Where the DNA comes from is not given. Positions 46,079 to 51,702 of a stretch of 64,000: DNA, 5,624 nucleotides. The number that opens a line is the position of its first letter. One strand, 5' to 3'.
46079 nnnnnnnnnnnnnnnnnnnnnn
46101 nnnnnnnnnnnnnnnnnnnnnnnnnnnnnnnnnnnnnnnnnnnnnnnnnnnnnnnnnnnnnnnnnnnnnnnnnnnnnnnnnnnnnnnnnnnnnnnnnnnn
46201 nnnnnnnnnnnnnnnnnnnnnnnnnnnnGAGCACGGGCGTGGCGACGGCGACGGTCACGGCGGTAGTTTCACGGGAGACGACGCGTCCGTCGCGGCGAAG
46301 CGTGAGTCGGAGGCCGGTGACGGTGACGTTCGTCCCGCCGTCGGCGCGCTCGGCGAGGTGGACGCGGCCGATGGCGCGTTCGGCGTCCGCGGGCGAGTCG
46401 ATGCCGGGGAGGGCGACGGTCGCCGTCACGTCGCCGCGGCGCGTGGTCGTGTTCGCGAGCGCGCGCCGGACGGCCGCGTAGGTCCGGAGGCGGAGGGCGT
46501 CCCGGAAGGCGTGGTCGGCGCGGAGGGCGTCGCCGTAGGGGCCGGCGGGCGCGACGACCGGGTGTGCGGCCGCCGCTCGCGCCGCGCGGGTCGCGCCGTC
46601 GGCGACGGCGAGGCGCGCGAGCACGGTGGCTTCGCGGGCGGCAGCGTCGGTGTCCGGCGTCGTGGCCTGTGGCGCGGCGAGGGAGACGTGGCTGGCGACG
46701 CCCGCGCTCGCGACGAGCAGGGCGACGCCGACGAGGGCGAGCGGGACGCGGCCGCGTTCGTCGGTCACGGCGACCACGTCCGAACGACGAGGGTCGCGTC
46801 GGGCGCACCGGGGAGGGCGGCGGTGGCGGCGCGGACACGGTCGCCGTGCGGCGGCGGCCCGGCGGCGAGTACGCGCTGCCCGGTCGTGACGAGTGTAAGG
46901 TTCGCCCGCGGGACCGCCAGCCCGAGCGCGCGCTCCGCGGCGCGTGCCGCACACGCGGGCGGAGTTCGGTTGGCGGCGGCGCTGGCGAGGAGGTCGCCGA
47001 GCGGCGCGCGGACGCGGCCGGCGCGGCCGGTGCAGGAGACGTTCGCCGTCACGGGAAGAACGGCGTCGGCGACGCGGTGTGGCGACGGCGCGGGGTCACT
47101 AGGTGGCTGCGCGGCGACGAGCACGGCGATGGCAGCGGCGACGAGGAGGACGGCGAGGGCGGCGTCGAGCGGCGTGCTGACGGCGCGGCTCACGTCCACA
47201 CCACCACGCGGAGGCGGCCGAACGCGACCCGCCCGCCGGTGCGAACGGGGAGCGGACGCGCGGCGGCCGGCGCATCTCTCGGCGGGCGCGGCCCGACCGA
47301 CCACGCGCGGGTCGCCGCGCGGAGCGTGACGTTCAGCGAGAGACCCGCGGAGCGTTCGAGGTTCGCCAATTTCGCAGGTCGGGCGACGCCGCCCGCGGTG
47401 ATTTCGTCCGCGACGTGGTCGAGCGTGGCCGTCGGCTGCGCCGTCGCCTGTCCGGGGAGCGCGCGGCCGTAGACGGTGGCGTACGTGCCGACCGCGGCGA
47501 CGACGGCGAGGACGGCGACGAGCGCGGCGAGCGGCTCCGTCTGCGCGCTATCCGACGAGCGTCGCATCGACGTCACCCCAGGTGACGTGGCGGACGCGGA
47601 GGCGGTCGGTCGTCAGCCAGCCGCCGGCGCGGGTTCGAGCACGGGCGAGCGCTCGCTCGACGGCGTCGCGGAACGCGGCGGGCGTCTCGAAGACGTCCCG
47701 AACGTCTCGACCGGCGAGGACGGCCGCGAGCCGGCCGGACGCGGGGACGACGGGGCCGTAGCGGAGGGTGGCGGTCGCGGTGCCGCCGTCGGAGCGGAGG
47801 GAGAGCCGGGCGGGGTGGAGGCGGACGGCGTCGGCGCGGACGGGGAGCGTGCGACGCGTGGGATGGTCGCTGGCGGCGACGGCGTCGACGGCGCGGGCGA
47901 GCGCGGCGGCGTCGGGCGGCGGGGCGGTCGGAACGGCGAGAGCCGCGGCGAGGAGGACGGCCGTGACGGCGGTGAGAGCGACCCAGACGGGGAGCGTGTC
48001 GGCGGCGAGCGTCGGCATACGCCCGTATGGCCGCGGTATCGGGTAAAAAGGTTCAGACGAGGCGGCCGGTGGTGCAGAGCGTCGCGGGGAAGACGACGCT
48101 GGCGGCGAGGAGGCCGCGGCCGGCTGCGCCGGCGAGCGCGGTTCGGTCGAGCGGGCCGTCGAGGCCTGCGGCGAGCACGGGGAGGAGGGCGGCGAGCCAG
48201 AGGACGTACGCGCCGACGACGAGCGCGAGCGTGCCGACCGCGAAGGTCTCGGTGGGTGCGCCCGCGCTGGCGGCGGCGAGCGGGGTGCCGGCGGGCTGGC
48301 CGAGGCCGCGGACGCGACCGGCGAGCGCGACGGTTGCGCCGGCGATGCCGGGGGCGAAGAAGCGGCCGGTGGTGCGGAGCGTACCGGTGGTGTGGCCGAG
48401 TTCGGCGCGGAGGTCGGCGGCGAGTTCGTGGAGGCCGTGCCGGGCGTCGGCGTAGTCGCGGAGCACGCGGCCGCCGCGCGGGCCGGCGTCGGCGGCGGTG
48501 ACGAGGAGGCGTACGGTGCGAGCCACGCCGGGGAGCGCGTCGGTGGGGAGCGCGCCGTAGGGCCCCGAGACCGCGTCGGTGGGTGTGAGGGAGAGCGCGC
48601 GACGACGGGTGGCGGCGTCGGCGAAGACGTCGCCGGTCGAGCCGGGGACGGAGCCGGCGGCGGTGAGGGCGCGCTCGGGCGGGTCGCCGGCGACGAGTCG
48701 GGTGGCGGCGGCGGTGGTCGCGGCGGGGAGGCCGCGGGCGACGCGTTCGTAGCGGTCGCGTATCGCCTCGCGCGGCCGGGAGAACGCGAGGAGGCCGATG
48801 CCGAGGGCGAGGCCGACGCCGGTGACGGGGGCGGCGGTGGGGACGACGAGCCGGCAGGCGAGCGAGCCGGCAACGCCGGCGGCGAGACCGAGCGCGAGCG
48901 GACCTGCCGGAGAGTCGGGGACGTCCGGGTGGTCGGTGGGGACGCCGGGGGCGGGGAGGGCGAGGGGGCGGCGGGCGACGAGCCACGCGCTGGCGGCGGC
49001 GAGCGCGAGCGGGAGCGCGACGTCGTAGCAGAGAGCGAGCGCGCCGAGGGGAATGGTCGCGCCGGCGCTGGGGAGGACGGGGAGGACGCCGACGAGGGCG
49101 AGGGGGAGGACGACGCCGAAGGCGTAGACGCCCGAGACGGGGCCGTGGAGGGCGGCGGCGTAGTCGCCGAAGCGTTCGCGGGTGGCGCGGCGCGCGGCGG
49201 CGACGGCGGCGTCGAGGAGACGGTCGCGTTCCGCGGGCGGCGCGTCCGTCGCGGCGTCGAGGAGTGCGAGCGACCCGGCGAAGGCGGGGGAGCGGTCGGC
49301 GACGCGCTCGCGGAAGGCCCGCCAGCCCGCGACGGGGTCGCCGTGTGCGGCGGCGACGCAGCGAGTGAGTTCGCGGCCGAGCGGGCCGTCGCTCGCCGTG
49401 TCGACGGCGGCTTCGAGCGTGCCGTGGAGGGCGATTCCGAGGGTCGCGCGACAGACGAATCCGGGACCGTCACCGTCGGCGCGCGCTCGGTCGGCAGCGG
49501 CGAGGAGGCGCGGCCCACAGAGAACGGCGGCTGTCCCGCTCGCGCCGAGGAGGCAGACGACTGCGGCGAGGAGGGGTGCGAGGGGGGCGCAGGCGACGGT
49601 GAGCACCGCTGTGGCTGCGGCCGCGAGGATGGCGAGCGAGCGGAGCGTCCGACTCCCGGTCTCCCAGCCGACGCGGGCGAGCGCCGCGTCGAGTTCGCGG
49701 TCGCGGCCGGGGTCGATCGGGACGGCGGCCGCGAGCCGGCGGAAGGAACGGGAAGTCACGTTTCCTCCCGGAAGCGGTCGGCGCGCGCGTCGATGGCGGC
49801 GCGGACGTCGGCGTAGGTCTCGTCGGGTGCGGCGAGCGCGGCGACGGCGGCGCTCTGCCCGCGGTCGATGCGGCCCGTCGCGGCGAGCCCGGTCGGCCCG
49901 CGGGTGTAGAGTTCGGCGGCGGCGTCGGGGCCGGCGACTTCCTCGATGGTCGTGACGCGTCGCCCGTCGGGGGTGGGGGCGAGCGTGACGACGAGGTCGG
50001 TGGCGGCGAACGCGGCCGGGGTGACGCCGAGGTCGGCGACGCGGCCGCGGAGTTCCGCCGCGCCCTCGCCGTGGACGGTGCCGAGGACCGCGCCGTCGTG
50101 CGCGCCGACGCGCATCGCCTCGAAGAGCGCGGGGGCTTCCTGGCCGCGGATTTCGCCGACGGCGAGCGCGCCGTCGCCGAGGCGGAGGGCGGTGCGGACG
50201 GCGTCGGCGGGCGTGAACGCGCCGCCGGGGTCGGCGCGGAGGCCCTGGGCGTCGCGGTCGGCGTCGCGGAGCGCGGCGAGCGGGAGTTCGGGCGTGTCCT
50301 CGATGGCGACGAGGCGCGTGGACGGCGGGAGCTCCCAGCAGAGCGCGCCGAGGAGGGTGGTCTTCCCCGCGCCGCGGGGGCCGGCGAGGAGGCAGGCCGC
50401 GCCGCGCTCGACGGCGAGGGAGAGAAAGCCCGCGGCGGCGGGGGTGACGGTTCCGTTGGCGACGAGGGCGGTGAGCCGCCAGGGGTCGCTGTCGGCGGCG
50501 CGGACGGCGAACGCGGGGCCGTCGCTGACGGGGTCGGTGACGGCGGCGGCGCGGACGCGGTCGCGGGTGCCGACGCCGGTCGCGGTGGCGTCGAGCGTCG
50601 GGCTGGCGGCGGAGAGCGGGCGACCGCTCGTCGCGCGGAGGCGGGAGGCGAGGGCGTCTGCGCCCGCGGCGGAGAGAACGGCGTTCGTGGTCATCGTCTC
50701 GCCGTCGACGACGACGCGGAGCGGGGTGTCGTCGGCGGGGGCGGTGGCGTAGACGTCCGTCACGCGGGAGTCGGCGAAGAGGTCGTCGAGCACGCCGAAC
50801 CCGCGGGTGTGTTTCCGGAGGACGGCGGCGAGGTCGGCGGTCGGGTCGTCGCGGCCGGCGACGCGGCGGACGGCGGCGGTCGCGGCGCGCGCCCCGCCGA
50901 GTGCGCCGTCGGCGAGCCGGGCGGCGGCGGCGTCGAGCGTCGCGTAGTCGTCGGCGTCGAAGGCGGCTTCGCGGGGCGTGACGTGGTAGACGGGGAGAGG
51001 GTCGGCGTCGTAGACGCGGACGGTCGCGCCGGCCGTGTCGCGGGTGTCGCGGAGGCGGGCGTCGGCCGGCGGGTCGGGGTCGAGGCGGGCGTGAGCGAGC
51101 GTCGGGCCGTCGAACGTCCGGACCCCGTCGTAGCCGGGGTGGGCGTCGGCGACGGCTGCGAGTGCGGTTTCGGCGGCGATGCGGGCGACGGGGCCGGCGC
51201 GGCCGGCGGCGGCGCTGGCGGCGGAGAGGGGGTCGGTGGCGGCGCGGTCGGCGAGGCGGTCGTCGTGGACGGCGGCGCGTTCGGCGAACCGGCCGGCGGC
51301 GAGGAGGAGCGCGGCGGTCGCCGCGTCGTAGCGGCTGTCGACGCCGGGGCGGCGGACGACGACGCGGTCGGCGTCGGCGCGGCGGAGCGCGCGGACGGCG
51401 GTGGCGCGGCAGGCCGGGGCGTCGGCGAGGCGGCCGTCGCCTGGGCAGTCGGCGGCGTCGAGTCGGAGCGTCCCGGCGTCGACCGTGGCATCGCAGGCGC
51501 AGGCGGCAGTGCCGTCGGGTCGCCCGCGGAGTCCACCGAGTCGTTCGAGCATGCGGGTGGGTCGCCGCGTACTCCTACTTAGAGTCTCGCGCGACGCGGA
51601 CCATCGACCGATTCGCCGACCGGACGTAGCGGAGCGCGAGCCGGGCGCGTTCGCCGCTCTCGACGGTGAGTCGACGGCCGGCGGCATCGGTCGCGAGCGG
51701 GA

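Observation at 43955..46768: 937-aa low-complexity Ala/Arg/Thr-rich protein with pilin-like N-terminus terminating the operon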

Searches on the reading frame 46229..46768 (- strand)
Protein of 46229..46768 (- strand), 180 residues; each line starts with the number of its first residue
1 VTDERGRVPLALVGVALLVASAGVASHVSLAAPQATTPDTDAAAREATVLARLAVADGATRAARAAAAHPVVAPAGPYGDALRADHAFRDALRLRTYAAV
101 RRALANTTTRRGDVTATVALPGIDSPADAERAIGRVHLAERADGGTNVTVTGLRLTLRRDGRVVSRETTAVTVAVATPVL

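Call 77: predict_structure(alignment_id=A3)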
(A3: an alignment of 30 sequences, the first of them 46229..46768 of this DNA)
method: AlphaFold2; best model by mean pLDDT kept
length: 180 residues; sequences in the alignment: 30
mean_pLDDT: 85.7   pTM: 0.76
mean pLDDT of the five models: 85.7, 85.6, 85.3, 84.1, 83.8
residues with pLDDT >= 90: 133; 70-90: 12; 50-70: 9; < 50: 26
segments of 3 or more residues with pLDDT < 50: 1-9, 20-32
pLDDT, mean of each block of 10 residues (from residue 1): 44 50 43 70 96 97 95 92 96 98 94 97 97 98 95 97 95 90
secondary structure, 60 per line:
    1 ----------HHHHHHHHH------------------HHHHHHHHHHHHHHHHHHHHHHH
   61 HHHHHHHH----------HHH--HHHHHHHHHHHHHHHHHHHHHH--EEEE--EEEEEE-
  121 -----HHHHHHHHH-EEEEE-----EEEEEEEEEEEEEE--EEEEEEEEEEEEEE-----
elements in order: H11-19 H38-68 H84-105 E108-111 E114-119 H126-134 E136-140 E146-159 E162-175

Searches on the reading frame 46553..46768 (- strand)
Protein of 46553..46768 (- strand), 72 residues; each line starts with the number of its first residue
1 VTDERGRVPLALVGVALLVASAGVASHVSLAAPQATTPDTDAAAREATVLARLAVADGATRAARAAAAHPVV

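Call 24: search_protein_families(library=pfam, proteins=[window:46553-46768:-], max_evalue=10)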
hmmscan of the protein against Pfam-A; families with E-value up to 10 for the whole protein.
seq(72 aa): 1 family
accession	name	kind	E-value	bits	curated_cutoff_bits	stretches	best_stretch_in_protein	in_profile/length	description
PF23957.1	DUF7286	-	7.4e-15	54.9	27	1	3-72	2-71/1000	Family of unknown function (DUF7286)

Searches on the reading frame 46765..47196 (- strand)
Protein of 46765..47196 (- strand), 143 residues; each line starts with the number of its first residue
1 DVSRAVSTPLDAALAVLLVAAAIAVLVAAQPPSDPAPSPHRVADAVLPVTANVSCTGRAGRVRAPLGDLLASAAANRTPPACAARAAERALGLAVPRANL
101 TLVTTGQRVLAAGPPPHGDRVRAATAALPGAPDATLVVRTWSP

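Call 6: search_protein_families(library=pfam, proteins=[window:46765-47196:-], max_evalue=0.01)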
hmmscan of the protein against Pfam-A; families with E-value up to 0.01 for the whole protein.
window:46765-47196:- (143 aa): 1 family
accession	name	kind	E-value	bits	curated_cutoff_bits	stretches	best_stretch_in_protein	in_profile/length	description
PF23955.1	DUF7284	-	2.7e-06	27.9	27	1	10-143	1-125/278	Family of unknown function (DUF7284)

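Call 7: search_protein_families(library=ncbifam, proteins=[window:46765-47196:-], max_evalue=0.01)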
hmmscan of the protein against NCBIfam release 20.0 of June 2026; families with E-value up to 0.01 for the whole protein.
window:46765-47196:- (143 aa): 0 families

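Call 24: search_protein_families(library=pfam, proteins=[window:46765-47196:-], max_evalue=10)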
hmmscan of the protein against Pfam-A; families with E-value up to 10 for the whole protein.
window:46765-47196:- (143 aa): 1 family
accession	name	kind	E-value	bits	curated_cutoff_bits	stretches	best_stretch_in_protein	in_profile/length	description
PF23955.1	DUF7284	-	2.7e-06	27.9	27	1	10-143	1-125/278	Family of unknown function (DUF7284)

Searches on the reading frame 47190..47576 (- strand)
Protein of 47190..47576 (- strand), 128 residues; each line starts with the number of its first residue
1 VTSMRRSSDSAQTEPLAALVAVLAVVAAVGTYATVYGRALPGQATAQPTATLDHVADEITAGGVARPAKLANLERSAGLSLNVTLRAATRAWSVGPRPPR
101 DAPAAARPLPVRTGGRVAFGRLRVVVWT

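Call 6: search_protein_families(library=pfam, proteins=[window:47190-47576:-], max_evalue=0.01)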
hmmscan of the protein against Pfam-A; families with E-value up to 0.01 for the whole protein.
window:47190-47576:- (128 aa): 1 family
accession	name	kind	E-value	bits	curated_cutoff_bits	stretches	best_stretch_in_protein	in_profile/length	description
PF23956.1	DUF7285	-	1.1e-26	94.1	27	1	22-127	1-112/112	Family of unknown function (DUF7285)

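Call 7: search_protein_families(library=ncbifam, proteins=[window:47190-47576:-], max_evalue=0.01)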
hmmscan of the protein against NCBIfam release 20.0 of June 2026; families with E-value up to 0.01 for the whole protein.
window:47190-47576:- (128 aa): 0 families

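Call 24: search_protein_families(library=pfam, proteins=[window:47190-47576:-], max_evalue=10)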
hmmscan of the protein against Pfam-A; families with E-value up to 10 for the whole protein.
window:47190-47576:- (128 aa): 1 family
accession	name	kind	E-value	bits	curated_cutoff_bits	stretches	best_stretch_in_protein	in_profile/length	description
PF23956.1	DUF7285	-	1.1e-26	94.1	27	1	22-127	1-112/112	Family of unknown function (DUF7285)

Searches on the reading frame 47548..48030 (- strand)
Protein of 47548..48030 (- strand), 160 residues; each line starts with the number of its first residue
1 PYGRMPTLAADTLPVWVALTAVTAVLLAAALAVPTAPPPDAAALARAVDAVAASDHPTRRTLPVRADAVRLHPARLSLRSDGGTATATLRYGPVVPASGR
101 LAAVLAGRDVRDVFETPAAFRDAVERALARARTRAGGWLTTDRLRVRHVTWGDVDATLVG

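Call 6: search_protein_families(library=pfam, proteins=[window:47548-48030:-], max_evalue=0.01)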
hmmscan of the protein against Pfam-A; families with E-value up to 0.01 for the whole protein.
window:47548-48030:- (160 aa): 1 family
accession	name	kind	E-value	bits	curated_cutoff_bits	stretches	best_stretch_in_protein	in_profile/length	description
PF23954.1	DUF7283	-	3.3e-42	144.2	27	1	9-149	3-142/142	Family of unknown function (DUF7283)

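Call 7: search_protein_families(library=ncbifam, proteins=[window:47548-48030:-], max_evalue=0.01)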
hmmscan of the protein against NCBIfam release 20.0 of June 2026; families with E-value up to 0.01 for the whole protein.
window:47548-48030:- (160 aa): 0 families

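Call 24: search_protein_families(library=pfam, proteins=[window:47548-48030:-], max_evalue=10)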
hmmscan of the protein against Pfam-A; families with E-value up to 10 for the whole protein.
window:47548-48030:- (160 aa): 2 families
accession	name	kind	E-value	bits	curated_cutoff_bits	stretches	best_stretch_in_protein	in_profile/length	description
PF23954.1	DUF7283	-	3.3e-42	144.2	27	1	9-149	3-142/142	Family of unknown function (DUF7283)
PF24165.1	TMP_C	-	0.04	14.4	27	1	116-128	13-25/36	Tape measure protein C-terminal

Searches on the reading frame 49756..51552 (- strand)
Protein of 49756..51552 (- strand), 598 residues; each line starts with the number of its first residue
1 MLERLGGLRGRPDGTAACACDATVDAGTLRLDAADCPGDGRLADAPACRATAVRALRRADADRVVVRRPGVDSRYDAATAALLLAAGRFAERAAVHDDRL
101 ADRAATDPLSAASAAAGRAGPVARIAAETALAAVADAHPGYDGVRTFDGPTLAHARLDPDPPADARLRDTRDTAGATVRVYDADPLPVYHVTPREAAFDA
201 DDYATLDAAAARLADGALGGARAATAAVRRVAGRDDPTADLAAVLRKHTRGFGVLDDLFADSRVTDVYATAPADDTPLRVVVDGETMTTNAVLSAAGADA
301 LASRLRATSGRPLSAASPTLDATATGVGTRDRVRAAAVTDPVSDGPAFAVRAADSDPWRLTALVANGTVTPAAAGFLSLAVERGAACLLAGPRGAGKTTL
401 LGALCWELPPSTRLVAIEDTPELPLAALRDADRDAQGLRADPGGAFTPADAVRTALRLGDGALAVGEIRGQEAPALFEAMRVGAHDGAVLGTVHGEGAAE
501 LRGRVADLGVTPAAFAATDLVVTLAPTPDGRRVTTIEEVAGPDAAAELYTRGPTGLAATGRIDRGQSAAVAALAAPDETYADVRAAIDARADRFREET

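Call 6: search_protein_families(library=pfam, proteins=[window:49756-51552:-], max_evalue=0.01)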
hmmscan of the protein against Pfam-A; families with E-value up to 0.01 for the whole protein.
window:49756-51552:- (598 aa): 5 families
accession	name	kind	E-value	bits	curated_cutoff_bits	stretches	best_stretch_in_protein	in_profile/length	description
PF00437.27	T2SSE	-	2.7e-21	76.1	24.9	1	265-522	25-272/370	Type II/IV secretion system protein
PF00005.33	ABC_tran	-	0.00032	21.7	25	1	377-415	4-42/137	ABC transporter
PF13191.12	AAA_16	-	0.0011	19.9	32.6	1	383-479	21-119/167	AAA ATPase domain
PF13555.12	AAA_29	-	0.0028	17.8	27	1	382-411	20-49/61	P-loop containing region of AAA domain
PF25199.1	nSTAND_NTPase5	-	0.0069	16.7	34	0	382-417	39-75/145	Novel STAND NTPase 5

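Call 7: search_protein_families(library=ncbifam, proteins=[window:49756-51552:-], max_evalue=0.01)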
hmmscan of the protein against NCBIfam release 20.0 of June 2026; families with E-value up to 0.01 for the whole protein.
window:49756-51552:- (598 aa): 25 families
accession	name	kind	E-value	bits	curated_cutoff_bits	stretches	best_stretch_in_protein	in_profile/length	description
TIGR03819.1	heli_sec_ATPase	hypoth_equivalog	1.1e-38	133.3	373.15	1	226-536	23-338/340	TadA family conjugal transfer-associated ATPase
NF058587.1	archaellum_moto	equivalog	1.5e-22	80.1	550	1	241-507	136-395/527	archaellum flagellar ATPase motor FlaI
TIGR02782.1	TrbB_P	equivalog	2.8e-22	79.4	304.55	1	259-544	18-298/303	P-type conjugative transfer ATPase TrbB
NF010469.0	PRK13894.1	subfamily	1.1e-17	64.3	508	1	259-541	31-309/320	conjugal transfer ATPase TrbB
NF053672.1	bindosome_BasE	exception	7.9e-16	57.9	1000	1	286-508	174-391/512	bindosome assembly system ATPase subunit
TIGR02788.1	VirB11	equivalog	3.8e-15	55.7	249.95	1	373-508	133-265/308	P-type DNA transfer ATPase VirB11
NF010407.0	PRK13833.1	subfamily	2e-12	47.2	499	1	337-541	97-302/323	conjugal transfer protein TrbB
NF041000.1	ATPase_ComGA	equivalog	2.2e-08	33.4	300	1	378-517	122-254/267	competence type IV pilus ATPase ComGA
NF010475.0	PRK13900.1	equivalog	3.2e-08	33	389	1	375-497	151-271/333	type IV secretion system ATPase VirB11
NF010425.0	PRK13851.1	equivalog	3.6e-08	32.7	461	1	375-498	153-273/344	type IV secretion system protein VirB11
TIGR02533.1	type_II_gspE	equivalog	5e-07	28.8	630.25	1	386-518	245-369/486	type II secretion system ATPase GspE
NF007755.0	PRK10436.1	equivalog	4.2e-06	25.7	617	1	385-516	220-343/465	type II secretion system protein GspE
NF010068.0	PRK13548.1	equivalog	8.2e-06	25.1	261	1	377-421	24-68/261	heme ABC transporter ATP-binding protein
TIGR02538.1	type_IV_pilB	equivalog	3.2e-05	22.8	675.65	1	387-518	319-442/564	type IV-A pilus assembly ATPase PilB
NF053534.1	T4PilAsmATPsTfpB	equivalog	3.6e-05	22.4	850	1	383-521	335-465/584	type IV pilus assembly ATPase TfpB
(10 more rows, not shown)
